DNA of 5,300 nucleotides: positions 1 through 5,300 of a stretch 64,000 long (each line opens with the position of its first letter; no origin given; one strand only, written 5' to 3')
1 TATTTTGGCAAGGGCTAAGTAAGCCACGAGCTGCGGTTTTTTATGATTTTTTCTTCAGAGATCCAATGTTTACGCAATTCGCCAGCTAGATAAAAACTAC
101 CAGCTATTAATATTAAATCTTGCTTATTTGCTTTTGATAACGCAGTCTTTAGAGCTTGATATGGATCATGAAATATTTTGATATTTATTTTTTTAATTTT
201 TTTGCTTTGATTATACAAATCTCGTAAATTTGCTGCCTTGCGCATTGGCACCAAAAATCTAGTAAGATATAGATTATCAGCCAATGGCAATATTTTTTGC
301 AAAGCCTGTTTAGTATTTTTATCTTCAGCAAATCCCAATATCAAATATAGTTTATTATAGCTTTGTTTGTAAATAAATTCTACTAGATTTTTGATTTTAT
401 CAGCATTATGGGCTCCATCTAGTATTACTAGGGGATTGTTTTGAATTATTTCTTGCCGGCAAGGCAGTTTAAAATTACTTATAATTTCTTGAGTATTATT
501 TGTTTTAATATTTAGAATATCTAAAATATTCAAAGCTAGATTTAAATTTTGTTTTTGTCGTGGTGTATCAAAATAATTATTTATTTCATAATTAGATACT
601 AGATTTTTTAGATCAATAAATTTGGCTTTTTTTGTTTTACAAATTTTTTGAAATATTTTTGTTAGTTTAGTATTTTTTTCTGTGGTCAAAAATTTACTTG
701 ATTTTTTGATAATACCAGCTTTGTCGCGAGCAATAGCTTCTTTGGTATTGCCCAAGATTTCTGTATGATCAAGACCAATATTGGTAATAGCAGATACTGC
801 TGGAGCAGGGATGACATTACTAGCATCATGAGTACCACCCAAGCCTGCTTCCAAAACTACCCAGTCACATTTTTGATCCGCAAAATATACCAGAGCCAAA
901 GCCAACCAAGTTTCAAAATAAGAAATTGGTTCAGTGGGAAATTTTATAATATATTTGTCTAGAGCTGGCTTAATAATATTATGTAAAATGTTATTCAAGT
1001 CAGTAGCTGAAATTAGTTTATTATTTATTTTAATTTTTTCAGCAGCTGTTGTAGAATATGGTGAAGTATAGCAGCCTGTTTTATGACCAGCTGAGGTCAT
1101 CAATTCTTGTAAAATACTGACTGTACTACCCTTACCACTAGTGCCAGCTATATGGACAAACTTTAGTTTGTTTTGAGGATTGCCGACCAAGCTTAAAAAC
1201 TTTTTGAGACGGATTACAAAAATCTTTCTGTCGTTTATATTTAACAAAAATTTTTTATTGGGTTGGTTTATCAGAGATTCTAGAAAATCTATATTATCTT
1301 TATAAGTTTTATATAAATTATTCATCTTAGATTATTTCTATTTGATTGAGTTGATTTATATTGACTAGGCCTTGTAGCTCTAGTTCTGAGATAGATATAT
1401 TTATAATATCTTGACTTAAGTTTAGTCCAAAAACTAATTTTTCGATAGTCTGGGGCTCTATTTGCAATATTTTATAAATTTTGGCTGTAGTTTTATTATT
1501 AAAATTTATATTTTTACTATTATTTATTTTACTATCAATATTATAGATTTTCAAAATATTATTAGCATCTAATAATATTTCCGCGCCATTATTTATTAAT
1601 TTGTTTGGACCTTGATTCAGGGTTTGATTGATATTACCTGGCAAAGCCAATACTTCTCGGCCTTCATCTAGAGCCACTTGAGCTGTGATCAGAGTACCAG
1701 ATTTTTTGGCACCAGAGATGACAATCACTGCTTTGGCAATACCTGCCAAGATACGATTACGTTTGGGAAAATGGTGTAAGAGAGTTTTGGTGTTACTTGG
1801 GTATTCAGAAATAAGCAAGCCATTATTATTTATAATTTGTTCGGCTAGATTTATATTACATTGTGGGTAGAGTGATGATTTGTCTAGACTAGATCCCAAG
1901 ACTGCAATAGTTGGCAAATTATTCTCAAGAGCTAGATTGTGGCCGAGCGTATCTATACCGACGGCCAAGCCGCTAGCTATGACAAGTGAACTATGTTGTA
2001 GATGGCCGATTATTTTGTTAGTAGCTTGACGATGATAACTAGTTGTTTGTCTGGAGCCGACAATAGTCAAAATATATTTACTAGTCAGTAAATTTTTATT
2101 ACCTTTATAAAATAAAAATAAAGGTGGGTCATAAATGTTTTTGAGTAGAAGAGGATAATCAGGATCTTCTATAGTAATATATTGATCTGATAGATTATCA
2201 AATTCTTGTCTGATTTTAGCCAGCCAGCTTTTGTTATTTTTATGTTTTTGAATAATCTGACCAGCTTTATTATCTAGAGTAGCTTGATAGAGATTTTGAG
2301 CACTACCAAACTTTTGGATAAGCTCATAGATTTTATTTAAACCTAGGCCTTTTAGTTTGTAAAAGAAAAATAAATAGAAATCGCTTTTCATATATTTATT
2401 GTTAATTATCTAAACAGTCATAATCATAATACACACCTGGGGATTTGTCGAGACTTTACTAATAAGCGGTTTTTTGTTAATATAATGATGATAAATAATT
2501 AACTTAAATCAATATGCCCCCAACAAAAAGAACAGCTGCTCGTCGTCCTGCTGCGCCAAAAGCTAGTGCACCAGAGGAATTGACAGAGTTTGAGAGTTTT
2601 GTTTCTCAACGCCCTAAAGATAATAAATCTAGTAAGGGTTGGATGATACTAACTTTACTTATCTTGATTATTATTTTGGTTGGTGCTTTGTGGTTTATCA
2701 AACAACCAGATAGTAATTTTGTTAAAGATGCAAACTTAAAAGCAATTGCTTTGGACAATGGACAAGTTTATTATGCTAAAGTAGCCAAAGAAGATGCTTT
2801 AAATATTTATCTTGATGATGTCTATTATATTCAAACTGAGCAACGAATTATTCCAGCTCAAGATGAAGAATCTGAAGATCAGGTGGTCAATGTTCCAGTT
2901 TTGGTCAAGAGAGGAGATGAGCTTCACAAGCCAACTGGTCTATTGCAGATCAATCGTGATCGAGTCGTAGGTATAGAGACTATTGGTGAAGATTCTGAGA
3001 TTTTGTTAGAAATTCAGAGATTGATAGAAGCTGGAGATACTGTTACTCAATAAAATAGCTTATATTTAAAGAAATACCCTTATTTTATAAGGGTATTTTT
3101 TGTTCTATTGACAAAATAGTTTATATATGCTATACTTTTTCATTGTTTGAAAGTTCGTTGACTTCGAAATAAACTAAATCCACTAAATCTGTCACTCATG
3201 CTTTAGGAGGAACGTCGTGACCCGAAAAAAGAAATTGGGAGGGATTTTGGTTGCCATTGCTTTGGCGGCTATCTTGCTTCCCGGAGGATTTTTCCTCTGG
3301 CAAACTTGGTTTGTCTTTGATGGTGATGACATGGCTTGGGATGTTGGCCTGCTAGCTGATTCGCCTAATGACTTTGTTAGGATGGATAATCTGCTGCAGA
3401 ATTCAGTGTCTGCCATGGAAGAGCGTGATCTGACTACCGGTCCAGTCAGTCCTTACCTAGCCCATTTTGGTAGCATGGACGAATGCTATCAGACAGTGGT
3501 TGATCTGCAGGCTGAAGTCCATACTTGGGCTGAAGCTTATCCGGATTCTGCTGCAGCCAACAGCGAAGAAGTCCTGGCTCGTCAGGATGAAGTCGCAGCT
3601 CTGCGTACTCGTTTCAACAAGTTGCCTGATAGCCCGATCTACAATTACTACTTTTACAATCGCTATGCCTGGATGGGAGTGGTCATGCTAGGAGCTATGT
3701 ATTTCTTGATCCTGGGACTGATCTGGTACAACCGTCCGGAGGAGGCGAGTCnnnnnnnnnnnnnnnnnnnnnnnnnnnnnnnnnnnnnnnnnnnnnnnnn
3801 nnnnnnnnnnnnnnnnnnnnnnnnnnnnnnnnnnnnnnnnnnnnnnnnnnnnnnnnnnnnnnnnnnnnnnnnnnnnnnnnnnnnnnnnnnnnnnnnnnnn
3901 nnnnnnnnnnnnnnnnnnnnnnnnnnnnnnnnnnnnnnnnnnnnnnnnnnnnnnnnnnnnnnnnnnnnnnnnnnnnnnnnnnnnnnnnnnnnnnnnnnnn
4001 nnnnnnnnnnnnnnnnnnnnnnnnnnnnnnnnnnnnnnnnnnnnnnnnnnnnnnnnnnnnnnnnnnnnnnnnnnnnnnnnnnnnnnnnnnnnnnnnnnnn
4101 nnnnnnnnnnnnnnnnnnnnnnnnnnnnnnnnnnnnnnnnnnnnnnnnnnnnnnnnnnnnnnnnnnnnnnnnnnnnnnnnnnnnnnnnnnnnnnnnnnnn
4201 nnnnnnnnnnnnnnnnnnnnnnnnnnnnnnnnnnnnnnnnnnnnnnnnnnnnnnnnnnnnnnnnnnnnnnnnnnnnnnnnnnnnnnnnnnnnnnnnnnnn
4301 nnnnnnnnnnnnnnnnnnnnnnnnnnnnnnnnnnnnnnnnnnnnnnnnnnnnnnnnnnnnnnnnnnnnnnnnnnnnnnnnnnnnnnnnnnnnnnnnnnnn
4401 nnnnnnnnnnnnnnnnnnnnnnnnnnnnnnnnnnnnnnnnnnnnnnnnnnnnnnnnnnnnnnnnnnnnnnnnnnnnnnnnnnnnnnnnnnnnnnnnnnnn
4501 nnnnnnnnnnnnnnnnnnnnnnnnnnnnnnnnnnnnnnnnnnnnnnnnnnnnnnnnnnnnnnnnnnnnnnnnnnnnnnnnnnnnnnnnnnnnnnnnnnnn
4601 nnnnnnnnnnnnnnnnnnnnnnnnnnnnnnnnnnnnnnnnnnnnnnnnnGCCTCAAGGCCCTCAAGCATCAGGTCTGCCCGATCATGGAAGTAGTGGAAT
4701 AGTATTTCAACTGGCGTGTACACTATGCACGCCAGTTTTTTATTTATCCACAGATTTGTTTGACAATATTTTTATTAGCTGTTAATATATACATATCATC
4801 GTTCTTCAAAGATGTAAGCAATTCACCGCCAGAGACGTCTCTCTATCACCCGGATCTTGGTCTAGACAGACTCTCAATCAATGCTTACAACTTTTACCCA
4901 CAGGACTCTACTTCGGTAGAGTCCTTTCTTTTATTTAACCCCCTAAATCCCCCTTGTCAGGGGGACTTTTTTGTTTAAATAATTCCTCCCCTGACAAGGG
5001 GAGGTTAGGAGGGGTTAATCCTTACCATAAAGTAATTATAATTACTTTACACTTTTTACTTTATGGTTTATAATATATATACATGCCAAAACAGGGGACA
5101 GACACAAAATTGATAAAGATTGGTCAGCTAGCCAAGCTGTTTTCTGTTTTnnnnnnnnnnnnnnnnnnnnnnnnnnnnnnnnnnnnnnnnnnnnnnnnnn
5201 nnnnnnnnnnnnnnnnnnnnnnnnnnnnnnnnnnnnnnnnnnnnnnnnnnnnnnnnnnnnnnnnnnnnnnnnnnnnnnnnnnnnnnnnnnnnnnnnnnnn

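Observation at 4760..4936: Orphan promoter-sRNA-terminator unit whose terminator hairpin matches cassette U3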

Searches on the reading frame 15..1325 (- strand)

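Call 12: search_protein_families(library=pfam, proteins=[window:15-1325:-])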
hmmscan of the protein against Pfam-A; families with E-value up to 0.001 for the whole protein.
window:15-1325:- (436 aa): 2 families
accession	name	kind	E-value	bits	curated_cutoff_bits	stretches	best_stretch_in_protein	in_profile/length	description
PF02875.26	Mur_ligase_C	-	3.9e-16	60.5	28.4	1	290-411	2-127/127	Mur ligase, glutamate ligase domain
PF08245.18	Mur_ligase_M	-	2.1e-09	38.1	24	1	59-238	1-144/200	Mur ligase middle domain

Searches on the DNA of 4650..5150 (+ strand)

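Call 8: search_rna_families(source=window, start=4650, end=5150, threshold=evalue, max_evalue=10, show_alignments=3)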
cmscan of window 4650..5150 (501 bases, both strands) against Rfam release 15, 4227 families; matches with E-value up to 10: 31.
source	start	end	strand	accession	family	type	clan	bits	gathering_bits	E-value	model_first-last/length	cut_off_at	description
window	4940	5011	+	RF03912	mir-4659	Gene; miRNA;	-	33.9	92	2.7e-05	1-73/73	no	mir-4659 microRNA precursor family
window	4918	5062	-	RF03922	MIR2119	Gene; miRNA;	-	28.1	73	0.13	1-188/188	no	MIR2119 microRNA precursor family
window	4934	5019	-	RF03585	mir-3938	Gene; miRNA;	-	24.6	94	0.011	1-88/88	no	mir-3938 microRNA precursor family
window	4935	5016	+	RF03882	mir-4889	Gene; miRNA;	-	23.8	90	0.026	1-84/84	no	mir-4889 microRNA precursor family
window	4756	4940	+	RF00124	IS102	Gene; sRNA;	-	23.3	46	0.078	1-206/206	no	IS102 RNA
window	4938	5015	+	RF03585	mir-3938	Gene; miRNA;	-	23.1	94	0.027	1-88/88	no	mir-3938 microRNA precursor family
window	5017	5129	+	RF02528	SSRC41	Gene; sRNA;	-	22.5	60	1.8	1-111/111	no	Streptococcus sRNA SSRC41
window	4924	5019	-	RF00736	mir-320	Gene; miRNA;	-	20.1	55.5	0.055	1-76/76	no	mir-320 microRNA precursor family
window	4695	4798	+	RF02629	RmaA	Gene; sRNA;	-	19.4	57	0.73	1-113/113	no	Regulator of motility and amylovoran A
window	4892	4987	+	RF02579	tsr26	Gene; sRNA;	-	19.4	141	2.2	1-122/122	no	S. aureus tsr26 small RNA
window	4901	4974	+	RF01859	Phe_leader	Cis-reg; leader;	-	18.9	55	1.3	1-125/125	no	Phenylalanine leader peptide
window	4773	4831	-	RF01277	snoU54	Gene; snRNA; snoRNA; CD-box;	CL00008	17.5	35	0.73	1-67/67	no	Small nucleolar RNA U54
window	4935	5116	+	RF02638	EF0605_EF0606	Gene; sRNA;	-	17.3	219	0.72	1-179/179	no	Enterococcus sRNA EF0605_EF0606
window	4935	5018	-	RF00884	MIR815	Gene; miRNA;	-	16.8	63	2.3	1-81/81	no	MIR815 microRNA precursor family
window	4701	4821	-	RF01579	RUF2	Gene; sRNA;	-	16.8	90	9.3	1-154/154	no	Plasmodium RNA of unknown function RUF2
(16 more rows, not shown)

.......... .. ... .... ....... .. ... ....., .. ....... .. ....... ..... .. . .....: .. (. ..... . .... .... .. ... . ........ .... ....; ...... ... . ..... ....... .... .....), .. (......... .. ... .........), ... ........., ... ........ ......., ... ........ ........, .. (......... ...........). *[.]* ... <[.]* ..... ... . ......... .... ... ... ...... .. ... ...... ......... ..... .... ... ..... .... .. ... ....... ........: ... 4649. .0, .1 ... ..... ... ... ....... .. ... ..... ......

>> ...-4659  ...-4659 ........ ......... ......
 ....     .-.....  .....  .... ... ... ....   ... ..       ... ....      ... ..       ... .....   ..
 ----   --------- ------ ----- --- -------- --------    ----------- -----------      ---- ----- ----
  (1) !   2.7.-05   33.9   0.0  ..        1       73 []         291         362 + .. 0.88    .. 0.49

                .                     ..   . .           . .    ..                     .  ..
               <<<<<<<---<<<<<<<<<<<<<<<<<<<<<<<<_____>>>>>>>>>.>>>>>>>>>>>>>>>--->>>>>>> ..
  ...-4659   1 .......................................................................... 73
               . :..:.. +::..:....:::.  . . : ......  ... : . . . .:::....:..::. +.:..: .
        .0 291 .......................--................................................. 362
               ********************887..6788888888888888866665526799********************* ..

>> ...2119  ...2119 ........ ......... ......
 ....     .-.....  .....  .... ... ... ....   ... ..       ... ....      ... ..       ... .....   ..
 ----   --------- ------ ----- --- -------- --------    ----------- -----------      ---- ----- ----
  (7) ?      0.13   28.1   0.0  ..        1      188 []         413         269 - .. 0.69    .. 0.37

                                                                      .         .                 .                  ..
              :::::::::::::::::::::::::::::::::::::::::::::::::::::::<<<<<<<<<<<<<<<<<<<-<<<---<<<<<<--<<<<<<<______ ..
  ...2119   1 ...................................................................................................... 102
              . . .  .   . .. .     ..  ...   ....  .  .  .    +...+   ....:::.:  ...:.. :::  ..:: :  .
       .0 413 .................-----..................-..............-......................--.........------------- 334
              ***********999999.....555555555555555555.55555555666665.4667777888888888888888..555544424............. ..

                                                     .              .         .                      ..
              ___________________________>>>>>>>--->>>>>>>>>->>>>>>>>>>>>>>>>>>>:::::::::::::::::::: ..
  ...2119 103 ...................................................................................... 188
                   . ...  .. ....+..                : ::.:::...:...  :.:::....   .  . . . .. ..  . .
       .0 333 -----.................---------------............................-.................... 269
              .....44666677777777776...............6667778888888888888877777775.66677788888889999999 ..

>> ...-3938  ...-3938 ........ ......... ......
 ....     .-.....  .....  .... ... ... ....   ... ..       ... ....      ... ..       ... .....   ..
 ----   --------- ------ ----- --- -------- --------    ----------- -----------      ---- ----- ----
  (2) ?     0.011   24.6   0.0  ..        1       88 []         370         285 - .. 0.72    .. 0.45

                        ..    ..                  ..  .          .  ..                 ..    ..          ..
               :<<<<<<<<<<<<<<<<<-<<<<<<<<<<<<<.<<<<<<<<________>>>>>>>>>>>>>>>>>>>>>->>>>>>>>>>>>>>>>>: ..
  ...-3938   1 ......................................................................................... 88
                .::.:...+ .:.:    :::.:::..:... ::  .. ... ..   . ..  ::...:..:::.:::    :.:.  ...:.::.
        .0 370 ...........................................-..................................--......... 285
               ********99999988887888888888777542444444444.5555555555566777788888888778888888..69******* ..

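Call 83: build_rna_model(alignment_id=A3)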
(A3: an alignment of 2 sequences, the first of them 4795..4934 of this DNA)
Model R1 built from alignment A3 (2 sequences, 145 columns); structure: RNAalifold consensus.
model positions 145; base pairs 38; branch points 1; effective number of sequences 0.98; information 0.59 bits per position. Calibrated on 0.2 Mb of random sequence (short: E-values are rough).
structure used (alignment columns):
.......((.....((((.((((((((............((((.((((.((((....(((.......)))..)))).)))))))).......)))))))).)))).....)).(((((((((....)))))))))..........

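Call 84: search_with_rna_model(model_id=R1, sources=[window, L020, L023, L027, L030, L031, L033, L034, L035, L037, L038, L011, L001], max_evalue=10)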
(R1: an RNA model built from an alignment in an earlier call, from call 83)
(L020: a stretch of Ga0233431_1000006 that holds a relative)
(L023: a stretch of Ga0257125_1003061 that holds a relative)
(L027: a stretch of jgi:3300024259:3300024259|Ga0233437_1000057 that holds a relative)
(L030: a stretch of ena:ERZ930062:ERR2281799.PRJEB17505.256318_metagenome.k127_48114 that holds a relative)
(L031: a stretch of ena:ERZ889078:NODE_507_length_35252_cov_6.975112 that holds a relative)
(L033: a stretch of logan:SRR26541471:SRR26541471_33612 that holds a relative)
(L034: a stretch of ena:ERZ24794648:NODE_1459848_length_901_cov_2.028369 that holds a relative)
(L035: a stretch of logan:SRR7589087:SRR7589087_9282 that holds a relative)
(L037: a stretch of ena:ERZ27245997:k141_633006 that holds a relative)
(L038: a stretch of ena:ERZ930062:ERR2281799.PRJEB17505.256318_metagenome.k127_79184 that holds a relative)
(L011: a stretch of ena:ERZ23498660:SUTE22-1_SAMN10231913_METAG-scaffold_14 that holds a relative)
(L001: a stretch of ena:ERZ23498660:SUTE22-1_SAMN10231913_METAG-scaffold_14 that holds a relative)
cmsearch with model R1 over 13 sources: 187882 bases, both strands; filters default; matches with E-value up to 10: 15.
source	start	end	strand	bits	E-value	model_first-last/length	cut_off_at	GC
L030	5784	5927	+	169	2.4e-36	1-145/145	no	0.43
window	4794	4934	+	167.4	5.3e-36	1-145/145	no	0.43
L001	11043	11183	+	167.4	5.3e-36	1-145/145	no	0.43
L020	7169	7217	+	32.3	5.3e-05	1-145/145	no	0.49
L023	10166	10214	+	32.3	5.3e-05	1-145/145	no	0.49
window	18053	18102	-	27.7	0.00059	1-145/145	no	0.5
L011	9737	9786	-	27.7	0.00059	1-145/145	no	0.5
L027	5787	5852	+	26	0.0015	1-145/145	no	0.42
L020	7176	7238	-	17.1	0.17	1-145/145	no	0.38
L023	10173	10235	-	17.1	0.17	1-145/145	no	0.38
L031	5879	5932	+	14.9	0.52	1-145/145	no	0.41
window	51855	51975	-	11.6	2.9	1-145/145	no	0.39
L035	3491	3548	-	11.2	3.7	1-145/145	no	0.26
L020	7401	7460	+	10.4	5.7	1-145/145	no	0.48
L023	10398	10457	+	10.4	5.7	1-145/145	no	0.48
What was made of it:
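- On Single RNA family with cassette U3: A covariance model built from unit A hits U3 only over 49-50 nt at the 3' end (call 84).
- Tried and rejected: Beyond the orthologues it found only terminator-level hits (calls 83, 84).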
